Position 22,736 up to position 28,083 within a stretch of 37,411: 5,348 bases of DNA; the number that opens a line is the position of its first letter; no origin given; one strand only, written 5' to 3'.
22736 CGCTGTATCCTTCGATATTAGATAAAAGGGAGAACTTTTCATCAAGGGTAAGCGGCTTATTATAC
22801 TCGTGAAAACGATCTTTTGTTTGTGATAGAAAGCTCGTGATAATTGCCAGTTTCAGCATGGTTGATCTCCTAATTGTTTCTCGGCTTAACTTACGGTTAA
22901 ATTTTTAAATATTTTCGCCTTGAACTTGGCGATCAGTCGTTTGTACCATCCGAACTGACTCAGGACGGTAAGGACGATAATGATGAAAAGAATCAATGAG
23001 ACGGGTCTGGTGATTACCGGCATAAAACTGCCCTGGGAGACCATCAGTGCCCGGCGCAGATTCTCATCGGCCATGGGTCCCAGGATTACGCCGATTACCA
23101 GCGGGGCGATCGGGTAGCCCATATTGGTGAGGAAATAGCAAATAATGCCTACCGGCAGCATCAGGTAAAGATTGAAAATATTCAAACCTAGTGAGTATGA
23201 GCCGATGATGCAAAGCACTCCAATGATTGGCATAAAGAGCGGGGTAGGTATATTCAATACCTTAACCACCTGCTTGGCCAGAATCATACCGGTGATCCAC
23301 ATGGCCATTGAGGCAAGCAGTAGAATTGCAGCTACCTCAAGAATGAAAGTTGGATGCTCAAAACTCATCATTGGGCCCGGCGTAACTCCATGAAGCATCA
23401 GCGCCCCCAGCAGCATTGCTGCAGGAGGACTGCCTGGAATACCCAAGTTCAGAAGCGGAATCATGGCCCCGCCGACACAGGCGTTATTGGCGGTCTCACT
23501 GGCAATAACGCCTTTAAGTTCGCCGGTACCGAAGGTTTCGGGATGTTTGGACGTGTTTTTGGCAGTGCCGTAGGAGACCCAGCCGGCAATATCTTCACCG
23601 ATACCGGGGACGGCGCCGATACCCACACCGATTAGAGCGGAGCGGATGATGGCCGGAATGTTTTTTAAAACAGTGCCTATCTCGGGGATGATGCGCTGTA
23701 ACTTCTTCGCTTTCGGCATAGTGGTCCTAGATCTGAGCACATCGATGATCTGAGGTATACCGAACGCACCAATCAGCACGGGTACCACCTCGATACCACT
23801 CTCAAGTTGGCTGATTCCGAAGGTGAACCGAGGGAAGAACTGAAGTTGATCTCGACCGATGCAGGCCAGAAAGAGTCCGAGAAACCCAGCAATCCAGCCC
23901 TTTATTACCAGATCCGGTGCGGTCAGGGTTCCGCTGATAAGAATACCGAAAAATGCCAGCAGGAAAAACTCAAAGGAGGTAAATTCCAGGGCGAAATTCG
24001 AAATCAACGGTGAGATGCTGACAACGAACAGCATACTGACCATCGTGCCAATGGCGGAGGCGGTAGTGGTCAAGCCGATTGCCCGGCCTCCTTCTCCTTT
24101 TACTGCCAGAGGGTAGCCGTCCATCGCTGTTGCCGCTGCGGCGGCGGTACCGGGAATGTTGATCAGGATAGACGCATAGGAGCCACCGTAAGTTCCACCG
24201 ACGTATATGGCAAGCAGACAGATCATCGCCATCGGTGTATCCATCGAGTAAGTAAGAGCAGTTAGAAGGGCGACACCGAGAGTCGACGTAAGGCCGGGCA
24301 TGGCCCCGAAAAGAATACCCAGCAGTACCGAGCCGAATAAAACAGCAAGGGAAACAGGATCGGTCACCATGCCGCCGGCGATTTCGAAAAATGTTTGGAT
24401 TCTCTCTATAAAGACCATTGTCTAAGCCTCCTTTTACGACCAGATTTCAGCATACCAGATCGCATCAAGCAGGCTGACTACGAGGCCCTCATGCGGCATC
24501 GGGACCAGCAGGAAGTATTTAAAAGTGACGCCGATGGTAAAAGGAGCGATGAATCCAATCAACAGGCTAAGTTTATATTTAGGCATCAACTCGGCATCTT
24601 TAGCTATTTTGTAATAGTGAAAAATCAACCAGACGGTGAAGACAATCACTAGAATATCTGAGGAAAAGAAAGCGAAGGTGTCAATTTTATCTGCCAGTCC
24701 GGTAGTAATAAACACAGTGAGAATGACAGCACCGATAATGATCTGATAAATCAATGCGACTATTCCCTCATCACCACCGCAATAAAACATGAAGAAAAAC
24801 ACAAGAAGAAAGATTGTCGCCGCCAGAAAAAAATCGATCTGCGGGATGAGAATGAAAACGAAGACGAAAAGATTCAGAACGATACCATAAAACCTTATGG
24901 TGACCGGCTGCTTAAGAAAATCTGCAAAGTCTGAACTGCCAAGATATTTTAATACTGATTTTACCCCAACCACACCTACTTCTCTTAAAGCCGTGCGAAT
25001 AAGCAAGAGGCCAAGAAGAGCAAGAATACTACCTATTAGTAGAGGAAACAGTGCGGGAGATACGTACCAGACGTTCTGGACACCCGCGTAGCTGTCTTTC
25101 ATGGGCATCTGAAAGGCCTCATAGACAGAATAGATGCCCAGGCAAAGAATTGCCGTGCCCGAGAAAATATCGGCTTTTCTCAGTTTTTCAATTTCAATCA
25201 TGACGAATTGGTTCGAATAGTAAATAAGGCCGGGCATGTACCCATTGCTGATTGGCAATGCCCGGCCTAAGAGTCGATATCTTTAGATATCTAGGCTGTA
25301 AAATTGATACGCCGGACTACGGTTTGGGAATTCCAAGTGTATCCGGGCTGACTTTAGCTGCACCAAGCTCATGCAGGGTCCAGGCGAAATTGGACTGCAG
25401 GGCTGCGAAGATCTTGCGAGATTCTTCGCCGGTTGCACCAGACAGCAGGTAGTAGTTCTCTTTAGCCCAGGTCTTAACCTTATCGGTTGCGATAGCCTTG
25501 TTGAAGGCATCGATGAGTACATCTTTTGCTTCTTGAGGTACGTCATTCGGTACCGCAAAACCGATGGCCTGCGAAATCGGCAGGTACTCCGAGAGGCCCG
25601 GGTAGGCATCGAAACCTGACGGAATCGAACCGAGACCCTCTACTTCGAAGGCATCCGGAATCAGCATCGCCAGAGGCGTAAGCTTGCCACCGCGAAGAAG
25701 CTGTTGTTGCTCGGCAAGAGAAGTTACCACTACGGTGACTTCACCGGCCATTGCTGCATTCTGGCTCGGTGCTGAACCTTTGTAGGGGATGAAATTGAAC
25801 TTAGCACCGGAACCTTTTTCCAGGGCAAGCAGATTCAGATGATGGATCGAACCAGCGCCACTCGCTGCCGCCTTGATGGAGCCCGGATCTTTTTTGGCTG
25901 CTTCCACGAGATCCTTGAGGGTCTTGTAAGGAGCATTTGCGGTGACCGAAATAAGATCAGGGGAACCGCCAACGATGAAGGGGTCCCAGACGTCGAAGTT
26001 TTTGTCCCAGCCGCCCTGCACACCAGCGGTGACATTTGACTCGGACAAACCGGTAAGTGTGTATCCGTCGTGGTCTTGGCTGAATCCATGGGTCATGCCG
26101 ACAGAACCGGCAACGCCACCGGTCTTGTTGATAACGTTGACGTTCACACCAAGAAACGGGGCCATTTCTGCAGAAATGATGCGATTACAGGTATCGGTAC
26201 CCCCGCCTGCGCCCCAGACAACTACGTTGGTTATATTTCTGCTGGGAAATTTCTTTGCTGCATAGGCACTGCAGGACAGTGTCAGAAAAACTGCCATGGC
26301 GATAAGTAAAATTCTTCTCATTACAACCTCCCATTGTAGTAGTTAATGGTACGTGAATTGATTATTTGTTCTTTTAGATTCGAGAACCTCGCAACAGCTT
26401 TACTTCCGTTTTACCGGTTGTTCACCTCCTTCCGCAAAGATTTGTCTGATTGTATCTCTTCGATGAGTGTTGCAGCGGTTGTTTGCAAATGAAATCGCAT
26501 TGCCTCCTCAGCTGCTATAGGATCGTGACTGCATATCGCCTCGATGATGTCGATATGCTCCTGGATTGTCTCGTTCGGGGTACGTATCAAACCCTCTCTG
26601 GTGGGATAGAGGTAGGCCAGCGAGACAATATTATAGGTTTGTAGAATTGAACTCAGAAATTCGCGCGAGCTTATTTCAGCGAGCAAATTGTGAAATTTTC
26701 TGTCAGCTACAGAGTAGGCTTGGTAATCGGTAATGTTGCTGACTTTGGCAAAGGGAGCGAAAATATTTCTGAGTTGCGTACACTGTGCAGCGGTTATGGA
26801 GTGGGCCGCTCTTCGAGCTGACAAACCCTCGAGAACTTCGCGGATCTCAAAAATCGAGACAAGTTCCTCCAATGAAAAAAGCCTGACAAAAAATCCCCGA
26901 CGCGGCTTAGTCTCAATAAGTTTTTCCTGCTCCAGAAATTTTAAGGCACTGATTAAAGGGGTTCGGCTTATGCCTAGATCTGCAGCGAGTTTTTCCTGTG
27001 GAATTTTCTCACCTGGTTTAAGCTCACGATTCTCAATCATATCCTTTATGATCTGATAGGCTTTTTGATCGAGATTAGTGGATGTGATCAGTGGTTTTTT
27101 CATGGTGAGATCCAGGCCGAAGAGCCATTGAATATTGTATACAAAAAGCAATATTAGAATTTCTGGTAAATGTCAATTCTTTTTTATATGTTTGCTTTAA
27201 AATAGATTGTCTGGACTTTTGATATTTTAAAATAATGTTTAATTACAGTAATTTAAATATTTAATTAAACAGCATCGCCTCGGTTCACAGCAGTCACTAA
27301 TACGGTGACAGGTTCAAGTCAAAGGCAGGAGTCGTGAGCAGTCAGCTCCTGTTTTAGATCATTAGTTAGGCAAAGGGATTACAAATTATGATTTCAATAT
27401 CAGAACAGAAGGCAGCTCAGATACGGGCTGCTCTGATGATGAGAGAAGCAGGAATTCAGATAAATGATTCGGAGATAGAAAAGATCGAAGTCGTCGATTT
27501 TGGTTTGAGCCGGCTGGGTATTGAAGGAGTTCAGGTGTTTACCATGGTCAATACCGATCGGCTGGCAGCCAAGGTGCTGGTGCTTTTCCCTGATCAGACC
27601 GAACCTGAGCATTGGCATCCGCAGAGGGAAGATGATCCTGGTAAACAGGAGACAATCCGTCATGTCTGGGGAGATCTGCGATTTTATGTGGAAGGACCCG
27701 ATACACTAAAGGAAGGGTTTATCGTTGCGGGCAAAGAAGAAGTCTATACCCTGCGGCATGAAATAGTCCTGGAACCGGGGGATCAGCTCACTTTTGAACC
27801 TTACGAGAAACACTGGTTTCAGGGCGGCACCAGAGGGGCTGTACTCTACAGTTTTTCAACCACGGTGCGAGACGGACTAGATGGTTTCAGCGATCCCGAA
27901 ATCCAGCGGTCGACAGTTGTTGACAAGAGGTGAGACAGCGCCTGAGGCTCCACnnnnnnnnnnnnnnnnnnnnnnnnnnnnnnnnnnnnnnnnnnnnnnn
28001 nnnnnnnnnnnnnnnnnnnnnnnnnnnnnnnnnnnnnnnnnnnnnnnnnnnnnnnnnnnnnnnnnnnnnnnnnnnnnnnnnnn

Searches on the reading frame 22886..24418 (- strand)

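Call 37: search_protein_families(library=pfam, proteins=[window:22886-24418:-], max_evalue=0.0001)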
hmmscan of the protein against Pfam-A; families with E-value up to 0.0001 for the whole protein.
window:22886-24418:- (510 aa): 1 family
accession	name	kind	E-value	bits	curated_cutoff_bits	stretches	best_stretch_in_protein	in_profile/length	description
PF01970.21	TctA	-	9.3e-133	443.4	28.9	1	24-442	1-423/423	Tripartite tricarboxylate transporter TctA family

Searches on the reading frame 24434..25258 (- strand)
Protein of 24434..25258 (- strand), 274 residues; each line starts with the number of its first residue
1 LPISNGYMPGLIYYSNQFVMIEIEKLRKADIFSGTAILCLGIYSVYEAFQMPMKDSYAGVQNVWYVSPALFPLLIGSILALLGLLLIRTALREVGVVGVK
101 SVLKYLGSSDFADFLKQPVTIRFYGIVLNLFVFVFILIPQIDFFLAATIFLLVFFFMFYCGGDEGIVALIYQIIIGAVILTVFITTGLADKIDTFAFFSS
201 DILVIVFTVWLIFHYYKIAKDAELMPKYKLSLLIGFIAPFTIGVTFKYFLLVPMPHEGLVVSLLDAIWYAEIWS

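Call 37: search_protein_families(library=pfam, proteins=[window:24434-25258:-], max_evalue=0.0001)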
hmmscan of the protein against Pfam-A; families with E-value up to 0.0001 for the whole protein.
window:24434-25258:- (274 aa): 1 family
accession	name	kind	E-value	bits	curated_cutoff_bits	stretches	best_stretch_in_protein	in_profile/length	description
PF07331.16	TctB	-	1.7e-06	28.7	29.1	1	33-183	3-128/137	Tripartite tricarboxylate transporter TctB family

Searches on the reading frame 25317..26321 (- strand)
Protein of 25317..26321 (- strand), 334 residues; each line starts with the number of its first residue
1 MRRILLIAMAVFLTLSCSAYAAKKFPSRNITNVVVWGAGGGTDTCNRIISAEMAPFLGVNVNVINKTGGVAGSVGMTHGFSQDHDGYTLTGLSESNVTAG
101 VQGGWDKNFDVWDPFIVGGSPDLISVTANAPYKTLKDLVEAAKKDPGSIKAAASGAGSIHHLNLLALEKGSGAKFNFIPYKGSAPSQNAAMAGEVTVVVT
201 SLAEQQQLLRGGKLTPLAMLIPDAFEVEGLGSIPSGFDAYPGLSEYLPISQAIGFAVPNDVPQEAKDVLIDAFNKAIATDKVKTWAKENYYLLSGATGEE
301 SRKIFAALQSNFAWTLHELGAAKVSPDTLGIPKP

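Call 37: search_protein_families(library=pfam, proteins=[window:25317-26321:-], max_evalue=0.0001)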
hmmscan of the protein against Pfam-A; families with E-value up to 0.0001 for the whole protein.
window:25317-26321:- (334 aa): 1 family
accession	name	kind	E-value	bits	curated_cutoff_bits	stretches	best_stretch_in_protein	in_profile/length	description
PF03401.19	TctC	-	7.5e-22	78.6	27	1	47-279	3-232/274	Tripartite tricarboxylate transporter family receptor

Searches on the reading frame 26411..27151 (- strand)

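Call 37: search_protein_families(library=pfam, proteins=[window:26411-27151:-], max_evalue=0.0001)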
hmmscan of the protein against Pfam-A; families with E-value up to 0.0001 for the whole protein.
window:26411-27151:- (246 aa): 2 families
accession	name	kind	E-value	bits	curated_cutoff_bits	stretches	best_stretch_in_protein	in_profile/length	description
PF07729.17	FCD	-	1.3e-23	84.2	24.3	1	100-223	2-124/125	FCD domain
PF00392.27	GntR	-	7.3e-17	61.2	27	1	29-89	3-64/64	Bacterial regulatory proteins, gntR family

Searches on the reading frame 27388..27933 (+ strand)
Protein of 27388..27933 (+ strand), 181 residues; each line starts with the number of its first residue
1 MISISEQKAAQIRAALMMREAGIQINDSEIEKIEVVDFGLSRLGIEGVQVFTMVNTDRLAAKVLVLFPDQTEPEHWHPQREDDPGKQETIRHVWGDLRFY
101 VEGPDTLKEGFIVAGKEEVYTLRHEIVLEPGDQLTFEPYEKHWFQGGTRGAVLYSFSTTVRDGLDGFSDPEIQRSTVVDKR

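Call 37: search_protein_families(library=pfam, proteins=[window:27388-27933:+], max_evalue=0.0001)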
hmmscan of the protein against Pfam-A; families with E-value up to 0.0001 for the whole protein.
window:27388-27933:+ (181 aa): 1 family
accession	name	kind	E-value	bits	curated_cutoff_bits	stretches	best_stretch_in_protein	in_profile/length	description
PF07385.18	Lyx_isomer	-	1.7e-05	24.6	20.8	1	34-176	53-206/222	D-lyxose isomerase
